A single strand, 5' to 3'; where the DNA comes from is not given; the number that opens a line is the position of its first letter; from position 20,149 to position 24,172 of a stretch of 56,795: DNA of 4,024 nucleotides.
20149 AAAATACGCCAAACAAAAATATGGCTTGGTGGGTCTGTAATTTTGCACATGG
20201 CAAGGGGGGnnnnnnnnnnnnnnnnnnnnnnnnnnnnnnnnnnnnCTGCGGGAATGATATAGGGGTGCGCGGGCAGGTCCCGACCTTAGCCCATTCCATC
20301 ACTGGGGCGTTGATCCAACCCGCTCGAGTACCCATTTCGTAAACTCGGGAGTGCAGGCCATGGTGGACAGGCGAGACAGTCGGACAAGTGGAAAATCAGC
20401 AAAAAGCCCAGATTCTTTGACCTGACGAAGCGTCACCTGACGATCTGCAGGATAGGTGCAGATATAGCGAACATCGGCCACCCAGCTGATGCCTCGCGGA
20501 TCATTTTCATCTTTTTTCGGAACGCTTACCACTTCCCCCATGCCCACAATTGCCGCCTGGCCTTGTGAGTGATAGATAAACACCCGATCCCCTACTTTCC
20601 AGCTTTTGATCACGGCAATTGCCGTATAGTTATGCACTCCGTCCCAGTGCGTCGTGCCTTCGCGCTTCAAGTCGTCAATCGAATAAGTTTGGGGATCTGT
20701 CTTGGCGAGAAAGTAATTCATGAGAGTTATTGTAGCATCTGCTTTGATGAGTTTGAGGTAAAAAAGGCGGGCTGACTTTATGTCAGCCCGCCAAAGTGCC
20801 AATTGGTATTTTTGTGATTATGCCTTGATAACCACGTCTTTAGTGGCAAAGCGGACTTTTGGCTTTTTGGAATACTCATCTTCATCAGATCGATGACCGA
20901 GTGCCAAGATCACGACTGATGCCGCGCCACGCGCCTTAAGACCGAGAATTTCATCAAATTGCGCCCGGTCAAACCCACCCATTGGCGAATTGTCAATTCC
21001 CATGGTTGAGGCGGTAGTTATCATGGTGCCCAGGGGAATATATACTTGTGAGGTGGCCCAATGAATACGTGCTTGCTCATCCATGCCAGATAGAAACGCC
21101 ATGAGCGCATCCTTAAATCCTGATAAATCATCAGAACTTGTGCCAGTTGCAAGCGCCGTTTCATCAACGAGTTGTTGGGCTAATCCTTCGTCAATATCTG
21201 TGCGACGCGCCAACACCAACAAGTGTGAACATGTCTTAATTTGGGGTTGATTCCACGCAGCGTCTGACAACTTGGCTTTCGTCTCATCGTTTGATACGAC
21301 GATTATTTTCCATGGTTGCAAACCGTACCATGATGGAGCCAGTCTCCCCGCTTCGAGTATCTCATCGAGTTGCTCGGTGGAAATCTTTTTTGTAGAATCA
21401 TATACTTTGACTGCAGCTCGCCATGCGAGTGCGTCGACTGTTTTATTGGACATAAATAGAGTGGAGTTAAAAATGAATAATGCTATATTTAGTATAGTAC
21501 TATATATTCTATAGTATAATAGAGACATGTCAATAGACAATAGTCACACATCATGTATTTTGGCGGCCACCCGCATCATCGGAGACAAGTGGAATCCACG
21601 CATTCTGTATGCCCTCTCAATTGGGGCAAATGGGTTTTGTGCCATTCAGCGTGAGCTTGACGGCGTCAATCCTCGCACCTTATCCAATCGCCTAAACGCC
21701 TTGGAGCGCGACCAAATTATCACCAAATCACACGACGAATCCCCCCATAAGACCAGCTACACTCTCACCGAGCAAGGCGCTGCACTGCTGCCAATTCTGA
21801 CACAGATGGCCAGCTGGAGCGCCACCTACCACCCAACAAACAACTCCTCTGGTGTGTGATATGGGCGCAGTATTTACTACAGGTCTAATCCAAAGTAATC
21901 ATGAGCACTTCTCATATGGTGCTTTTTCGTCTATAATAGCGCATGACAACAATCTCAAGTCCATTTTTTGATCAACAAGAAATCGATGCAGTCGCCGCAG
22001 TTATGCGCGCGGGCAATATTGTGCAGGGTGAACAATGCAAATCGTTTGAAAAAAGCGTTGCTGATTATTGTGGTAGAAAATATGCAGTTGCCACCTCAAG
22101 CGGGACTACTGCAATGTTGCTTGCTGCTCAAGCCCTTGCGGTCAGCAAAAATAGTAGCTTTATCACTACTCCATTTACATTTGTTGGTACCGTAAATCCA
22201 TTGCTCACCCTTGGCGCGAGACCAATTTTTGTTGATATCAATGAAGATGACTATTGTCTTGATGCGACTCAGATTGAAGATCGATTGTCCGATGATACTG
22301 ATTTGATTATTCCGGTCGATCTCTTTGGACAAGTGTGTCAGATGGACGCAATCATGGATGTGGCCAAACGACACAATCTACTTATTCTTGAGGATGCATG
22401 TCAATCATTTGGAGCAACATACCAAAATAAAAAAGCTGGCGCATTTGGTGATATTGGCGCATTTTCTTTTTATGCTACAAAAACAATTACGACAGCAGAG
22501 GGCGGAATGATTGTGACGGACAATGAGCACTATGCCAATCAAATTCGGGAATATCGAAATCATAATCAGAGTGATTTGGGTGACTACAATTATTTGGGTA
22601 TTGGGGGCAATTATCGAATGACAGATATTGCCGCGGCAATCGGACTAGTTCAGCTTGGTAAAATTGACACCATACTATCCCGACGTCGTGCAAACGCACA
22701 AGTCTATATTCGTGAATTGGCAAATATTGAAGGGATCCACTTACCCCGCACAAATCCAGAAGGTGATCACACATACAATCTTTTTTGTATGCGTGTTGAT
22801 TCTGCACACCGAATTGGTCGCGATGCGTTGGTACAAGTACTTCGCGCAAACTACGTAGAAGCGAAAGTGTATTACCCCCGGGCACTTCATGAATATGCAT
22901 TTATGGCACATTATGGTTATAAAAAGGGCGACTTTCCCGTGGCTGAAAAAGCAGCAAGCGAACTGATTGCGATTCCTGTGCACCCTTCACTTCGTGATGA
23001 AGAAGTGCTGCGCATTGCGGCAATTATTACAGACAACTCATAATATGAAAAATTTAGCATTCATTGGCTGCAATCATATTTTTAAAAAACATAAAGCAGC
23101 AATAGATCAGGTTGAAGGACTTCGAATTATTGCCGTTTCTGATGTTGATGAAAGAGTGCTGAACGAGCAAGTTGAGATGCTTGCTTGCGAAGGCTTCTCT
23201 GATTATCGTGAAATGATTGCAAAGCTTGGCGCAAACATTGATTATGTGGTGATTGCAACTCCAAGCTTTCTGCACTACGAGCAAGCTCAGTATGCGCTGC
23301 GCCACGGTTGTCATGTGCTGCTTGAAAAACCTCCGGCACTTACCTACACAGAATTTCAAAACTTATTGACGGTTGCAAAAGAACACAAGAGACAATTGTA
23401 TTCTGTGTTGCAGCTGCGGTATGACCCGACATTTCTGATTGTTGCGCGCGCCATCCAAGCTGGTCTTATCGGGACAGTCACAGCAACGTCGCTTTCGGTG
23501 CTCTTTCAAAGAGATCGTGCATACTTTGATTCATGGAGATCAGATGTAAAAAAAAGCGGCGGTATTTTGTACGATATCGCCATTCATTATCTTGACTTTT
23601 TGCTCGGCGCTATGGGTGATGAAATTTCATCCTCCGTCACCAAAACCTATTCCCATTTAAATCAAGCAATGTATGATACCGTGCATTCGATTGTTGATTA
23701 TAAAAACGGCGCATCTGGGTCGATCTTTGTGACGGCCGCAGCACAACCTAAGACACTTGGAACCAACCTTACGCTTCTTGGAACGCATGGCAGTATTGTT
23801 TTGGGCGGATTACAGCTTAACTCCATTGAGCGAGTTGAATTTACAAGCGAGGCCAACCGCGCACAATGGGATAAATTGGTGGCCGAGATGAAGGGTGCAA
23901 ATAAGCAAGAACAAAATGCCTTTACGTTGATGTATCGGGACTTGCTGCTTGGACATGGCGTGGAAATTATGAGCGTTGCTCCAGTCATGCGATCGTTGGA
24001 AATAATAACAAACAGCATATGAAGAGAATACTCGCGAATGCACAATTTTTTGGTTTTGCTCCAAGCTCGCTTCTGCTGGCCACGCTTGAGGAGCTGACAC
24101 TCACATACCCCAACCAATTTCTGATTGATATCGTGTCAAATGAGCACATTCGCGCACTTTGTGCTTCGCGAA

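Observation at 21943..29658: Convergent two-operon cluster resembling aminoglycoside/aminocyclitol or thiol-glycoside tailoring chemistry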

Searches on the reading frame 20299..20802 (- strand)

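Call 6: search_protein_families(library=pfam, proteins=[window:20299-20802:-], max_evalue=0.01)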
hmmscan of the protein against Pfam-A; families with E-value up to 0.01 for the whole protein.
window:20299-20802:- (167 aa): 1 family
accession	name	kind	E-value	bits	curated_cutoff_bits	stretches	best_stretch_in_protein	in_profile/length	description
PF01878.24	EVE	-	4.3e-30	105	23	1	29-160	1-144/145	EVE domain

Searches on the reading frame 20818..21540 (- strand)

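Call 6: search_protein_families(library=pfam, proteins=[window:20818-21540:-], max_evalue=0.01)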
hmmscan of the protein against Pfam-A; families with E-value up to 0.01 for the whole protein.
window:20818-21540:- (240 aa): 2 families
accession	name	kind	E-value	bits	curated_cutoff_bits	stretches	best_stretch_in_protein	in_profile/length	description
PF00881.29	Nitroreductase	-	1.7e-26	93.8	23.5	1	39-216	2-167/167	Nitroreductase family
PF14512.11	TM1586_NiRdase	-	0.0013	18.9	27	1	49-91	151-193/215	Putative TM nitroreductase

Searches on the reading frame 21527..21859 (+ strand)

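Call 6: search_protein_families(library=pfam, proteins=[window:21527-21859:+], max_evalue=0.01)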
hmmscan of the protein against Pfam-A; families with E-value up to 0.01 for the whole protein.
window:21527-21859:+ (110 aa): 2 families
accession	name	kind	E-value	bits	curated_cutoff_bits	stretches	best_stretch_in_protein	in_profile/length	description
PF01638.23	HxlR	-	3.1e-19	69.1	20.8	1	17-104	1-89/91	HxlR-like helix-turn-helix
PF03551.20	PadR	-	0.00096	19.5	27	1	48-87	30-72/75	Transcriptional regulator PadR-like family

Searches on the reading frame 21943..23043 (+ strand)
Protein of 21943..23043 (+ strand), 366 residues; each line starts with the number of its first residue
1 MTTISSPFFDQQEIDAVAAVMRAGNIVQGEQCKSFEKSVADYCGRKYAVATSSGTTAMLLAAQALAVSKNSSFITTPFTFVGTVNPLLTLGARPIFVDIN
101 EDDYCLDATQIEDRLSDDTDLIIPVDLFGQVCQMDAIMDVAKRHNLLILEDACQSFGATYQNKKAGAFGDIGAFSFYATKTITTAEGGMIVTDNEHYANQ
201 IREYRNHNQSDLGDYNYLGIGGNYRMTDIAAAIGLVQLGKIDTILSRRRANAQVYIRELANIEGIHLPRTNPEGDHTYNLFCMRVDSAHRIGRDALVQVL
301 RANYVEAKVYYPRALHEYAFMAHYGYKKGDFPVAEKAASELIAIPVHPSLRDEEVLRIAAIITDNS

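Call 4: search_protein_families(library=pfam, proteins=[window:21943-23043:+])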
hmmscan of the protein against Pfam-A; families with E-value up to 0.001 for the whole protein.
window:21943-23043:+ (366 aa): 5 families
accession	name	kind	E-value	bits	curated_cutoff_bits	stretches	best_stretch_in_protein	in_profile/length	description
PF01041.23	DegT_DnrJ_EryC1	-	3.9e-115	385.4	19.8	1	10-362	4-359/360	DegT/DnrJ/EryC1/StrS aminotransferase family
PF01212.27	Beta_elim_lyase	-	3e-07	30.5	27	1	30-269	32-275/288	Beta-eliminating lyase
PF00266.25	Aminotran_5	-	2.4e-05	23.9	21.5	0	39-158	52-182/371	Aminotransferase class-V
PF01053.26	Cys_Met_Meta_PP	-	5.6e-05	22.3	27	1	33-205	55-226/381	Cys/Met metabolism PLP-dependent enzyme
PF00155.27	Aminotran_1_2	-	7.6e-05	22.5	19.7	1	32-151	44-185/361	Aminotransferase class I and II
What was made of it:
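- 21943..23043 (+): g1: DegT/DnrJ/EryC1-type PLP sugar aminotransferase (366 aa). Pfam PF01041 at 4e-115 (call 4).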

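Call 5: search_protein_families(library=ncbifam, proteins=[window:21943-23043:+], max_evalue=0.01)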
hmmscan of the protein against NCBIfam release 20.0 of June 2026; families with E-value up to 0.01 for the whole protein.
window:21943-23043:+ (366 aa): 20 families
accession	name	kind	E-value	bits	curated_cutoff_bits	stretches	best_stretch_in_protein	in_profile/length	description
TIGR03588.1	PseC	equivalog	3.5e-89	299.3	423.5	1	5-363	5-377/380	UDP-4-amino-4,6-dideoxy-N-acetyl-beta-L-altrosamine transaminase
TIGR04181.1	NHT_00031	hypoth_equivalog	3.5e-71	240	420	1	4-345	3-357/359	LegC family aminotransferase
NF008658.2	PRK11658.1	equivalog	1.2e-70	238.1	631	1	4-363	7-374/379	UDP-4-amino-4-deoxy-L-arabinose aminotransferase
TIGR04427.1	PLP_DesI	equivalog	1e-66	225.7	650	1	28-362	50-379/390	dTDP-4-dehydro-6-deoxyglucose aminotransferase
NF008687.0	PRK11706.1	equivalog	1.9e-64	217.8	375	1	4-363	4-371/375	dTDP-4-amino-4,6-dideoxygalactose transaminase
NF011936.0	PRK15407.1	equivalog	7.8e-58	196.2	423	2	5-206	40-249/440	lipopolysaccharide biosynthesis protein RfbH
TIGR02379.1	ECA_wecE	subfamily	2.5e-50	171.3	434.85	1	7-364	7-373/376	dTDP-4-amino-4,6-dideoxy-D-glucose transaminase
NF004770.0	PRK06108.1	subfamily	8.2e-06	24.9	422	1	46-171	89-229/396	pyridoxal phosphate-dependent aminotransferase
NF006095.0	PRK08247.1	equivalog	1.3e-05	24.2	585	1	35-215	58-236/369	methionine biosynthesis PLP-dependent protein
TIGR01977.1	am_tr_V_EF2568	hypoth_equivalog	1.5e-05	24.2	377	1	50-194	67-215/376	cysteine desulfurase family protein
NF005817.0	PRK07683.1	equivalog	3.6e-05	22.6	575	1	46-155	90-204/387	aminotransferase A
TIGR01326.1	OAH_OAS_sulfhy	subfamily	0.00024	19.9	495.1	1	30-209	57-234/418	O-acetylhomoserine aminocarboxypropyltransferase/cysteine synthase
NF006003.0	PRK08133.1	equivalog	0.00039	19.2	522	1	33-204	69-239/396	O-succinylhomoserine sulfhydrylase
NF006096.0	PRK08248.1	equivalog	0.00088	18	726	1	32-210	66-243/431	homocysteine synthase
NF005526.0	PRK07179.1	equivalog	0.0018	16.9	428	1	20-166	89-231/407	alpha-hydroxyketone-type quorum-sensing autoinducer synthase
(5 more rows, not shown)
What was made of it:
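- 21943..23043 (+): It is below every NCBIfam equivalog cut-off (call 5).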

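Call 26: search_solved_structures(query=window:21943-23043:+, max_evalue=1e-30)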
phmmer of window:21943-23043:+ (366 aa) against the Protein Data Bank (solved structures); distinct sequences matched with E-value up to 1e-30: 51.
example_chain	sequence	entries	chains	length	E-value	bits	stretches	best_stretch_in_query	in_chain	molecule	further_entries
7b0d_A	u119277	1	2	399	8.1e-70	238.9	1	12-362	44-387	Glutamine--scyllo-inositol transaminase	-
3bn1_A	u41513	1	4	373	6.3e-65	222.8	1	4-361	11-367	Perosamine synthetase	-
3dr7_A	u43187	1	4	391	7.4e-65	222.6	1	4-361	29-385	Putative perosamine synthetase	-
3dr4_A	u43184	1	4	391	5.1e-64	219.9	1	4-361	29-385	Putative perosamine synthetase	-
7n63_A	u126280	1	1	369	2.8e-57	197.7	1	12-363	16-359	Putative aminotransferase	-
4lc3_A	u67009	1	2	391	3e-57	197.6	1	5-360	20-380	Putative UDP-4-amino-4-deoxy-l-arabinose--oxoglutarate aminotransferase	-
3uwc_A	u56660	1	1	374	2e-54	188.3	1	21-358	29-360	Nucleotide-sugar aminotransferase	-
2oga_A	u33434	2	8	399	3e-51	177.9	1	14-360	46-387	Transaminase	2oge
7b0m_AAA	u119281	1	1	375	9.9e-51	176.1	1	29-269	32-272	Sugar aminotransferase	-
3frk_A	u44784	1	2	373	1.4e-50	175.7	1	24-356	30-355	QdtB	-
8sng_A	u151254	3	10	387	3.5e-50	174.3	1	5-360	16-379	UDP-4-amino-4-deoxy-L-arabinose--oxoglutarate aminotransferase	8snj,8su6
1mdo_A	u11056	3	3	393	6.8e-50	173.4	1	4-358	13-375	ArnB aminotransferase | UDP-4-amino-4-deoxy-L-arabinose--oxoglutarate aminotransferase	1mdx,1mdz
8vr3_A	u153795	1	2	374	9.2e-50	173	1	3-359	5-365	DegT/DnrJ/EryC1/StrS aminotransferase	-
8vr5_A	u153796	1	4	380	9.8e-50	172.9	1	3-359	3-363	DegT/DnrJ/EryC1/StrS aminotransferase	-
7kz3_A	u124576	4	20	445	1.3e-49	172.5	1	10-354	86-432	Aminotransferase class I/II-fold pyridoxal phosphate-dependent enzyme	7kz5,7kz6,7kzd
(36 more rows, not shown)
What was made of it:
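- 21943..23043 (+): Best PDB matches are 7b0d (8e-70), perosamine synthetases (6e-65) and WbpE (1e-49) (call 26).
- The best PDB hit of g1 is deposited as glutamine-scyllo-inositol transaminase (call 26).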

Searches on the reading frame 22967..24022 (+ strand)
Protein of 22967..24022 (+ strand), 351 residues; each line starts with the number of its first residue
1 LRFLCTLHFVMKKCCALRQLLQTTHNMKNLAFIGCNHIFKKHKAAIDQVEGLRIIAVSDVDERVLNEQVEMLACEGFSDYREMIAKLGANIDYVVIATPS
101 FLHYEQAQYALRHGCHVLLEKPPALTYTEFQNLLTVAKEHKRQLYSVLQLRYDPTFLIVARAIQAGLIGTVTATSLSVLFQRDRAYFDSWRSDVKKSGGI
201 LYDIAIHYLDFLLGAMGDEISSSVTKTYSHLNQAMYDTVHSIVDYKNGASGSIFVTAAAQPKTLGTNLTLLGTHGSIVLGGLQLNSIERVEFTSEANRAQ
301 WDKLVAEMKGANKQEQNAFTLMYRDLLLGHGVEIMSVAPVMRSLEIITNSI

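Call 4: search_protein_families(library=pfam, proteins=[window:22967-24022:+])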
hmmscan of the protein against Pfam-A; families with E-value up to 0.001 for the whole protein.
window:22967-24022:+ (351 aa): 3 families
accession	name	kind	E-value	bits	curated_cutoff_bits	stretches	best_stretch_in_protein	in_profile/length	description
PF01408.29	GFO_IDH_MocA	-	2e-22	80.6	24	1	29-144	2-116/120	Oxidoreductase family, NAD-binding Rossmann fold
PF22725.1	GFO_IDH_MocA_C3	-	1.8e-19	70.4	27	1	159-278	4-124/124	GFO/IDH/MocA C-terminal domain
PF02894.22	GFO_IDH_MocA_C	-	5.7e-18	65.9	22.9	1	162-329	3-182/218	Oxidoreductase family, C-terminal alpha/beta domain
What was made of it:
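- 23045..24022 (+): g2: Gfo/Idh/MocA NAD-dependent sugar 3-dehydrogenase-like (325 aa from ATG 23045; the longest ORF starts at TTG 22967). Pfam PF01408, PF22725 and PF02894 (call 4).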

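Call 5: search_protein_families(library=ncbifam, proteins=[window:22967-24022:+], max_evalue=0.01)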
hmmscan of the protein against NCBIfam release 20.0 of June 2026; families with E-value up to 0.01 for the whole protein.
window:22967-24022:+ (351 aa): 8 families
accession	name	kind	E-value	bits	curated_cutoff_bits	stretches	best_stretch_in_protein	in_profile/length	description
TIGR04380.1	myo_inos_iolG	equivalog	1.1e-26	93.5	355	1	29-279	3-252/330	inositol 2-dehydrogenase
NF040723.1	UDP-GlcNAcDh_Arch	equivalog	1.3e-23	84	450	1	31-279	4-237/302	UDP-N-acetylglucosamine 3-dehydrogenase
NF008607.0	PRK11579.1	subfamily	6.6e-23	81.2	330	1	34-305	11-279/346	oxidoreductase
NF052479.1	LevoglcsnDh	equivalog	8.9e-16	57.5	650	1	56-228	40-215/386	levoglucosan dehydrogenase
NF058561.1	BT_2158_fam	equivalog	2.6e-13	49.4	750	1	41-171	46-177/487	glycoside 3-dehydrogenase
NF041392.1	XylDh_Gfo6_Halo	equivalog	5.9e-12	45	350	1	89-282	81-278/350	D-xylose 1-dehydrogenase Gfo6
NF007574.0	PRK10206.1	equivalog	1.8e-11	43.7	352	1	89-227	64-200/345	oxidoreductase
NF052679.1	InsChiInosDhIolG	equivalog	2.7e-09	36.5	540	1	30-202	5-176/343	bifunctional inositol 2-dehydrogenase/D-chiro-inositol 1-dehydrogenase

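Call 25: search_solved_structures(query=window:22967-24022:+, max_evalue=0.00001)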
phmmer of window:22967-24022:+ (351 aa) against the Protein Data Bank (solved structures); distinct sequences matched with E-value up to 0.00001: 68 (the best 60 are shown).
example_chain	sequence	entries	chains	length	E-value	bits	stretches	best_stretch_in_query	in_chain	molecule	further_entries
3q2i_A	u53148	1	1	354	5.7e-34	121.2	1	29-294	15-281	dehydrogenase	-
3q2k_A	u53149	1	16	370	2.6e-30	109.2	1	28-293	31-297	oxidoreductase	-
3o9z_A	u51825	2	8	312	2.5e-20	76.3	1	36-220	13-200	Lipopolysaccharide biosynthesis protein wbpB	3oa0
3oa2_A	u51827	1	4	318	3.3e-19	72.7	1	26-217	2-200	WbpB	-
3cea_A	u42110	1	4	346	5.3e-15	58.9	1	23-218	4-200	Myo-inositol 2-dehydrogenase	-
4hkt_A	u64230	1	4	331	1.4e-14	57.5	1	31-265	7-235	Inositol 2-dehydrogenase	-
3e82_A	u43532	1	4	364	3.1e-14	56.3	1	24-225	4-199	Putative oxidoreductase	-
6z3c_AAA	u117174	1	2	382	4.5e-14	55.8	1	31-234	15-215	Gfo/Idh/MocA family oxidoreductase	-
6z3b_A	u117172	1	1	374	5.4e-14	55.5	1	31-234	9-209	Gfo/Idh/MocA family oxidoreductase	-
6z3b_B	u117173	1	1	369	5.7e-14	55.5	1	31-234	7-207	Gfo/Idh/MocA family oxidoreductase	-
8tdi_L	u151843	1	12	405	1.3e-13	54.3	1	76-289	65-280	P2B11 Glucuronide-3-dehydrogenase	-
3e18_A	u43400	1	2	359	1.4e-13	54.2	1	38-256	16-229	oxidoreductase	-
9m37_A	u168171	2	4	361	2e-13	53.7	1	31-253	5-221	P581a DgpA2 and isoorientin complex structure | Gfo/Idh/MocA family protein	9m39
8qc3_A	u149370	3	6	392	2.4e-13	53.4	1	31-272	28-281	Oxidoreductase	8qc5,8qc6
1evj_A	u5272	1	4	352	3.8e-13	52.8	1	83-273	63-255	GLUCOSE-FRUCTOSE OXIDOREDUCTASE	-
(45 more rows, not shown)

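Call 49: search_solved_structures(query=window:23045-24022:+, max_evalue=1e-18, show_alignments=2)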
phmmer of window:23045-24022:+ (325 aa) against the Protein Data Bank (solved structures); distinct sequences matched with E-value up to 1e-18: 4.
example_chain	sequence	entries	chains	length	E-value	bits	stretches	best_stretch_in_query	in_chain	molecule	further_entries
3q2i_A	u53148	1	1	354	9.6e-34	120.5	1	4-268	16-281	dehydrogenase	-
3q2k_A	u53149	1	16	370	5.2e-30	108.2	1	5-267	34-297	oxidoreductase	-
3o9z_A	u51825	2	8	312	3e-20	76.1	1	10-194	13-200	Lipopolysaccharide biosynthesis protein wbpB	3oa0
3oa2_A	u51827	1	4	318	7.8e-19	71.5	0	1-191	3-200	WbpB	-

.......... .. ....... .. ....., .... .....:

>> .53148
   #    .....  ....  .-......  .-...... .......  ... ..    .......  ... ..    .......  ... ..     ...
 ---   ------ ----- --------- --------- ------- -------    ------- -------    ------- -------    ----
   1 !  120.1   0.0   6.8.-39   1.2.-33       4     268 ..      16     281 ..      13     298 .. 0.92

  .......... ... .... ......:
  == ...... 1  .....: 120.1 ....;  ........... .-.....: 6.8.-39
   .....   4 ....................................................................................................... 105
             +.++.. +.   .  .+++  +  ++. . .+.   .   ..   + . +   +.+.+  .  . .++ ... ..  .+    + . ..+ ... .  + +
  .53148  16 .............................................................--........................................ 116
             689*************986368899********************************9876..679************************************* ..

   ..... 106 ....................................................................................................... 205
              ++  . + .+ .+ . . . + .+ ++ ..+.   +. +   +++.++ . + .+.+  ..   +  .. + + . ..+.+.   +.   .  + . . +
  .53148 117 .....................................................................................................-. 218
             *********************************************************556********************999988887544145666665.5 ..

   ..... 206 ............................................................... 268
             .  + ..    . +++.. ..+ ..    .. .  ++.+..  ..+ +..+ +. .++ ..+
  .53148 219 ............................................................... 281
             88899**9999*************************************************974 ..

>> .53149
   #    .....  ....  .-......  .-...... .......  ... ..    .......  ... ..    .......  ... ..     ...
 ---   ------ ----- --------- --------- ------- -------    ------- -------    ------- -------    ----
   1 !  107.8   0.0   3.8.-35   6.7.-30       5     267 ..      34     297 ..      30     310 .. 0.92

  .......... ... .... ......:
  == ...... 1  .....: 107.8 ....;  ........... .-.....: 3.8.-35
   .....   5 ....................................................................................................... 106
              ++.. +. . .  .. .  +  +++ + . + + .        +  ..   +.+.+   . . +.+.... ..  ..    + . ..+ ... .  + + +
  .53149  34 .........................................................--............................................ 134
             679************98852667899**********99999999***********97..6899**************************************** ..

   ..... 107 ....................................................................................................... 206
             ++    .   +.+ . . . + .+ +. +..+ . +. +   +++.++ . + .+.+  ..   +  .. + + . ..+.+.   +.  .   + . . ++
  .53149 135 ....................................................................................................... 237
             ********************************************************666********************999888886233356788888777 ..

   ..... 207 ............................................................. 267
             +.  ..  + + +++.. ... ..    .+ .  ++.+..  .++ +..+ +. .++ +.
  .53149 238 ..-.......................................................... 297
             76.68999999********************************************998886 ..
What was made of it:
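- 23045..24022 (+): Inositol dehydrogenases score about 1e-15 (calls 25, 49).
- On myo-inositol-derived aminocyclitol pathway (StrI/StsC/StsE type): It is far closer to WlbA (1e-33) than to solved inositol dehydrogenases (about 1e-15) (calls 25, 49).
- Closest known: WbpB/WbpE, WlbA/WlbC and GnnA/GnnB UDP-HexNAc. Same: They are an adjacent Gfo/Idh/MocA dehydrogenase and DegT aminotransferase. g2 aligns over its full length at roughly one third identity to WlbA (call 49).
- The nearest structural relatives of g2 are LPS-sugar enzymes (call 49).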
